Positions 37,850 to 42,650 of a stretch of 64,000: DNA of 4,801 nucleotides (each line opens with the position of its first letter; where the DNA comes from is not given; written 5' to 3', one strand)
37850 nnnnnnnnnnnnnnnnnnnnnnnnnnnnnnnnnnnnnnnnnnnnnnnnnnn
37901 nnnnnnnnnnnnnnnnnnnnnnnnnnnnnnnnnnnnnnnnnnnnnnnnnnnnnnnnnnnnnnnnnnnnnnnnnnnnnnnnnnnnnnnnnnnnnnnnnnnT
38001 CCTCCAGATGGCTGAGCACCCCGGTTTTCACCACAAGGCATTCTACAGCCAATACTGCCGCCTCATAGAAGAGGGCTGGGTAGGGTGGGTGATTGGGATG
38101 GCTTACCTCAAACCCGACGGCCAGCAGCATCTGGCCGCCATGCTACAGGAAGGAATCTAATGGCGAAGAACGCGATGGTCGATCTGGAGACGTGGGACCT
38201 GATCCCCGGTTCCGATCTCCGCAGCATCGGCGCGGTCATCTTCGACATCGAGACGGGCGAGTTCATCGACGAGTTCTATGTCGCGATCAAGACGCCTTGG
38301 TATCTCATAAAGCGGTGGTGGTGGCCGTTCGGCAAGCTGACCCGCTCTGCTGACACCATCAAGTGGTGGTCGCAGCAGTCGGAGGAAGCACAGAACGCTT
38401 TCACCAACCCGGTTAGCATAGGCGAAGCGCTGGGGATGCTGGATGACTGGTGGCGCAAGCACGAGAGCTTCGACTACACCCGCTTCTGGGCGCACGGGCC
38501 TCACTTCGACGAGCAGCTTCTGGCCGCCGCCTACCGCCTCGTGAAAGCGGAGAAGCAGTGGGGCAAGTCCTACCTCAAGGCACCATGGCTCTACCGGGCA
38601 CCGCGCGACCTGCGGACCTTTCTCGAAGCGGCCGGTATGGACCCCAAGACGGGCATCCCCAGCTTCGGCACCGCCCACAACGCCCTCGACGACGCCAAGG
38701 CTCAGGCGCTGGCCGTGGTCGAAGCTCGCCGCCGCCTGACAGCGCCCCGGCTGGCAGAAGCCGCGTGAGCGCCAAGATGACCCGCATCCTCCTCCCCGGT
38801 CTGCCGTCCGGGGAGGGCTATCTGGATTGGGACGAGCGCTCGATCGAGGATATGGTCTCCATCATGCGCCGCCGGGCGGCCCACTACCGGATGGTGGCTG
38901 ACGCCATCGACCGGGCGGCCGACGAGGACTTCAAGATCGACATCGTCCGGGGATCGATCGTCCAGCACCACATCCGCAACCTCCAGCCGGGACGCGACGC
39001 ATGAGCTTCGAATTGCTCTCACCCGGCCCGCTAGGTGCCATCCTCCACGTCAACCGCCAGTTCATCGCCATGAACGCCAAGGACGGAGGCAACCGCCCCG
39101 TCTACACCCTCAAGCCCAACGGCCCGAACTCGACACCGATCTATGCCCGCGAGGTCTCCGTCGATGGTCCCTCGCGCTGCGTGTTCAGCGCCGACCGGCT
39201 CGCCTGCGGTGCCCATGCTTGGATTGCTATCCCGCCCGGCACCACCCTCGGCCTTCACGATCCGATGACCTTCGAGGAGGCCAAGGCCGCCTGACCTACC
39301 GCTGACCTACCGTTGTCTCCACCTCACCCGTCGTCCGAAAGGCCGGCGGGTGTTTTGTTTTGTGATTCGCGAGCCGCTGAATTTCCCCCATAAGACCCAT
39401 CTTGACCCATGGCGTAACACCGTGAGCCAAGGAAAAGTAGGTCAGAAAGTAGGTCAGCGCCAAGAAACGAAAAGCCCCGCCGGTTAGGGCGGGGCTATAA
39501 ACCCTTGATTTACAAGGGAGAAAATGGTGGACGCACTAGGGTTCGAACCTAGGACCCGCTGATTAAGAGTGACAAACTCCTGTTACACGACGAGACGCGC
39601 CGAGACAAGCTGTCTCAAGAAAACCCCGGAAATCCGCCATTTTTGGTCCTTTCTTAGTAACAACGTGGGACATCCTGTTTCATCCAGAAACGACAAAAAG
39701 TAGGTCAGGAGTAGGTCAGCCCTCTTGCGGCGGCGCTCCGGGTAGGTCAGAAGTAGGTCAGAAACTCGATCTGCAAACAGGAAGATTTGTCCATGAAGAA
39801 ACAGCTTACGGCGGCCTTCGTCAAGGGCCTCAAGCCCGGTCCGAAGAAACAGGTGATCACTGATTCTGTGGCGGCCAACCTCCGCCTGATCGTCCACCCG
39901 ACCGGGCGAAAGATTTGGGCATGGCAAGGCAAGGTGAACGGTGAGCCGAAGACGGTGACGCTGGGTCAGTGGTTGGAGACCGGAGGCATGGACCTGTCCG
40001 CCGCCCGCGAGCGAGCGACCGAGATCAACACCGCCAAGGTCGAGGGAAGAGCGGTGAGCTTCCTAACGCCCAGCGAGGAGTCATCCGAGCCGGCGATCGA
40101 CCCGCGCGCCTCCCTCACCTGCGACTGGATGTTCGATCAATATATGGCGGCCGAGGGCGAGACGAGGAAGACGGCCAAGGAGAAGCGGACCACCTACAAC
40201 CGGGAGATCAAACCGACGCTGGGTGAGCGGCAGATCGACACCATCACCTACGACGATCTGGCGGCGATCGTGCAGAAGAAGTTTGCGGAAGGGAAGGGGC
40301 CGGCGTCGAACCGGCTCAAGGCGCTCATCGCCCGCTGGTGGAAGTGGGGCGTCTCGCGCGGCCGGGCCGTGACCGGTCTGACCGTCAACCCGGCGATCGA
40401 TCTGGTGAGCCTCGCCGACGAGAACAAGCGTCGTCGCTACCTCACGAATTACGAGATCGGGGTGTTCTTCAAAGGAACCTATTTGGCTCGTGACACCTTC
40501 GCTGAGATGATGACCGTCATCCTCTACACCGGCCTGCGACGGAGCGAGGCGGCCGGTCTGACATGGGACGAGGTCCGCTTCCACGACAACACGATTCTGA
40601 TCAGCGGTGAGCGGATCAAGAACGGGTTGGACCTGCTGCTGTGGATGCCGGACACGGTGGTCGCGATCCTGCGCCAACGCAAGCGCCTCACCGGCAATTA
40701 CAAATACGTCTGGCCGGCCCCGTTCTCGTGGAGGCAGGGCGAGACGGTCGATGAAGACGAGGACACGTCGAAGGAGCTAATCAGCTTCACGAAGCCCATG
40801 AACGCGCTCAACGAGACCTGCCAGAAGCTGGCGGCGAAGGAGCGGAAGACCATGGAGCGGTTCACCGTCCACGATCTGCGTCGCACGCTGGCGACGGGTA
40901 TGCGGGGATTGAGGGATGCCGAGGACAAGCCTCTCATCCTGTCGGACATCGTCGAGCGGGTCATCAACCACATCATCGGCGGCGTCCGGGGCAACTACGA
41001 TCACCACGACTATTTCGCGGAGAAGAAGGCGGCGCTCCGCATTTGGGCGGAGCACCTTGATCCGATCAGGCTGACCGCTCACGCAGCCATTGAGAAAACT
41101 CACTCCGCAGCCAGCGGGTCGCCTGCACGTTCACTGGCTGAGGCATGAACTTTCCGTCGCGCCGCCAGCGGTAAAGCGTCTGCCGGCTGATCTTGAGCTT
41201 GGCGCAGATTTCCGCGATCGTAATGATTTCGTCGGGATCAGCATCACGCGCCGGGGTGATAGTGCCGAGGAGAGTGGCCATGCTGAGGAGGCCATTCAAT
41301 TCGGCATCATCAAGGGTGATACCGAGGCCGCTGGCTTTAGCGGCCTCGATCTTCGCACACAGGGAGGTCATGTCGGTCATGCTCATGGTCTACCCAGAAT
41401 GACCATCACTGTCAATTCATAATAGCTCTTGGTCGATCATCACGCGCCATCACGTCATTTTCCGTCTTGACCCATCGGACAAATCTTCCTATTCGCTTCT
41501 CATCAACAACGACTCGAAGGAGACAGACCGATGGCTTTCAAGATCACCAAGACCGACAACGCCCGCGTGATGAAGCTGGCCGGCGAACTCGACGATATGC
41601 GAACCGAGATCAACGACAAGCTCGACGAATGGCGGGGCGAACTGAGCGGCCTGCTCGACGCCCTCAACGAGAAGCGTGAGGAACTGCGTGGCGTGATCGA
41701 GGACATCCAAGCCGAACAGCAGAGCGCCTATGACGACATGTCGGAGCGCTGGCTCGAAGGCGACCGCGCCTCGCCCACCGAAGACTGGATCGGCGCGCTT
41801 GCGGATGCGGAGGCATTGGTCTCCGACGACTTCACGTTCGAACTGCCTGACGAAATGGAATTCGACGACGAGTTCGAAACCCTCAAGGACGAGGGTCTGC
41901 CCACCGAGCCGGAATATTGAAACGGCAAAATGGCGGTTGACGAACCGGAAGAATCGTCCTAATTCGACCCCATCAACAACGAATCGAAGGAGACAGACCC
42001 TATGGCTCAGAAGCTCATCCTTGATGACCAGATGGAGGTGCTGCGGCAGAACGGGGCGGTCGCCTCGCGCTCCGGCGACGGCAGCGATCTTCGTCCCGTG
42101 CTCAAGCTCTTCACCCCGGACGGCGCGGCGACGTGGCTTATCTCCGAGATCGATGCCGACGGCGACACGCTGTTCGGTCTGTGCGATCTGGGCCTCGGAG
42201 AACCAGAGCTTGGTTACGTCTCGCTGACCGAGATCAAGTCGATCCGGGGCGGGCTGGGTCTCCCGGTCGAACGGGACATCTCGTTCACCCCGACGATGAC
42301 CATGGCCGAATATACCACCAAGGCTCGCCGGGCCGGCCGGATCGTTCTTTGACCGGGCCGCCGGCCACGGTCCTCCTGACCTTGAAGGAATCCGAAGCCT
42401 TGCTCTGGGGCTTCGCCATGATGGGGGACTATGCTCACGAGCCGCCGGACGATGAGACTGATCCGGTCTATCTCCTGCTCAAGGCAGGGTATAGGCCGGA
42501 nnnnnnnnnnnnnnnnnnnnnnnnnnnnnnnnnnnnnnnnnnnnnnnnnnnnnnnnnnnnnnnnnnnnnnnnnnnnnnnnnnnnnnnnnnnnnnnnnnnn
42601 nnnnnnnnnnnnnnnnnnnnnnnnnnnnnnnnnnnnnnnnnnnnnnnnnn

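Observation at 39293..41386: Intact attP (tRNA 3' fragment core flanked by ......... arm repeats) with integrase and AlpA-like Xis: the element is in its non-integrated form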

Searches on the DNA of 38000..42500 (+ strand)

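Call 8: search_dna_similar(query=window:38000-42500:+, collection=phages, mode=near, max_rows=20)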
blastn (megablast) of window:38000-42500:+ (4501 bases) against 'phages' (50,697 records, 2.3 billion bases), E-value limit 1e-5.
Records with a match: 1; places in all: 1; records where one place covers at least 80% of the query: 0.
Best place of each record, by identity: 95-99% 1.
By first word of the organism name: Erythrobacter 1.
By host as written in the record: Erythrobacter sp. JL475 1.
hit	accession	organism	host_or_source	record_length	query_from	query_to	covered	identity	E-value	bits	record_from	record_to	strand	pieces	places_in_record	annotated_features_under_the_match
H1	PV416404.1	Erythrobacter phage XM05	Erythrobacter sp. JL475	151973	3928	3962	1%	97.1%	8e-6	60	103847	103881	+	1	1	hypothetical protein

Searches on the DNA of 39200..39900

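Call 6: search_rna_families(source=window, start=39200, end=39900, threshold=evalue, max_evalue=10, show_alignments=3)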
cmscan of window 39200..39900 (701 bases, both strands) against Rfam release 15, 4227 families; matches with E-value up to 10: 11.
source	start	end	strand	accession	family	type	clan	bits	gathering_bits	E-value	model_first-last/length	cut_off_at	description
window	39466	39535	-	RF02278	Betaproteobacteria_toxic_sRNA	Gene; sRNA;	-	25.7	50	0.0066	1-64/64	no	Betaproteobacteria toxic small RNA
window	39466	39531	-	RF02837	anti-hemB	Gene; sRNA;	-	23.3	49.5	0.0043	1-81/81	no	Burkholderia RNA 7 (anti-hemB)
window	39444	39498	+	RF01393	isrJ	Gene; sRNA;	-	17.4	37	1.5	1-75/75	no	isrJ Hfq binding RNA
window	39471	39540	-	RF01393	isrJ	Gene; sRNA;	-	17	37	1.8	1-75/75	no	isrJ Hfq binding RNA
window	39496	39543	+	RF02477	GlsR9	Gene; snRNA; snoRNA; CD-box;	-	16.6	95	0.97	1-79/79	no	Small nucleolar RNA GlsR9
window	39466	39623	-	RF00022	GcvB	Gene;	-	15.4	42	0.7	1-204/204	no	GcvB RNA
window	39298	39359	+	RF00110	RybB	Gene; sRNA;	-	15.3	40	2.3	1-79/79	no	RybB RNA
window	39415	39463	-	RF04305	HCV_SL1412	Cis-reg;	-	14.8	38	2.3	1-48/48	no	Hepatitis C virus stem-loop SL1412 RNA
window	39468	39547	-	RF01395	isrL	Gene; sRNA;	-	14.7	35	0.078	1-345/345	no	isrL Hfq binding RNA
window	39458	39541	-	RF00519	suhB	Gene; sRNA;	CL00108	13.9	41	4.7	1-77/77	no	Makes More Granules Regulator RNA (mmgR)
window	39429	39498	+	RF00195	RsmY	Gene; sRNA;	CL00106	10.9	57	4.4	1-121/121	no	RsmY RNA family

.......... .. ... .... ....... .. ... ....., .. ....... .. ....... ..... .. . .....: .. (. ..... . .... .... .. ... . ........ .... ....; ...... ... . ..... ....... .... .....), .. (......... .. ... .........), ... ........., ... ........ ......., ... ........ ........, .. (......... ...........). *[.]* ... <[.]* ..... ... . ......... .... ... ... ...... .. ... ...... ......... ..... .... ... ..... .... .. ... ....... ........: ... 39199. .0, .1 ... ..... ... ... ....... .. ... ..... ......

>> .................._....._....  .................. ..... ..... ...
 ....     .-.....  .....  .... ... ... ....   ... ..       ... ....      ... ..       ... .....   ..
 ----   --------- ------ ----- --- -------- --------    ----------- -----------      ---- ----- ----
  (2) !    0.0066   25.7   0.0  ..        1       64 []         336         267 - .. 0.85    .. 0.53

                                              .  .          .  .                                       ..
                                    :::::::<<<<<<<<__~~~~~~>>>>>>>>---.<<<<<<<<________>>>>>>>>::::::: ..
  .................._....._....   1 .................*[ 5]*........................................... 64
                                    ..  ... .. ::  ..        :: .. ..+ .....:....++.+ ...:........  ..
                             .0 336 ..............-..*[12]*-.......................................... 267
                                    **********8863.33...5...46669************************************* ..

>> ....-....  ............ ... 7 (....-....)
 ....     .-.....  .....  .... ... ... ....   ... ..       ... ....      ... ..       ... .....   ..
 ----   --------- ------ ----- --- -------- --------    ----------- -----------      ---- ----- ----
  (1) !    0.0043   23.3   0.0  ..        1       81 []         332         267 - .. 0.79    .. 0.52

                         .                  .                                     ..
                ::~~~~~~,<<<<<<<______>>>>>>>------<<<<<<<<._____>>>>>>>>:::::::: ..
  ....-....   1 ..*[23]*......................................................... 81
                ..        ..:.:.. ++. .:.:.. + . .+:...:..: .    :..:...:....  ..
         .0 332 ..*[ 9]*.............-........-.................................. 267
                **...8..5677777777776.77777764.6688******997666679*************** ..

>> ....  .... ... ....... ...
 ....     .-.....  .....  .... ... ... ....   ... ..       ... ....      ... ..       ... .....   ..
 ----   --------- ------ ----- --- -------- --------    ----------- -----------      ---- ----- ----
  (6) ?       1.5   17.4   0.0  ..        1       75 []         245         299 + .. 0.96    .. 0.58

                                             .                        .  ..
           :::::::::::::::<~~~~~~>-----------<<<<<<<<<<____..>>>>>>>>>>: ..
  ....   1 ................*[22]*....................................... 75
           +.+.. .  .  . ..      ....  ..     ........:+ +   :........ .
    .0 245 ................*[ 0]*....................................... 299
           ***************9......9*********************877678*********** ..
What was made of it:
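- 39463..39496 (-): Intrinsic-terminator-like hairpin (9 pairs, 8 G-C) plus a T-run, 3' of the tRNA fragment. After integration it would terminate the rebuilt tRNA-Lys gene. The weak Rfam sRNA hits are explained by this hairpin (call 6).
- Tried and rejected: The weak sRNA hits (E about 0.005, far below gathering scores) are explained by the terminator hairpin (call 6).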
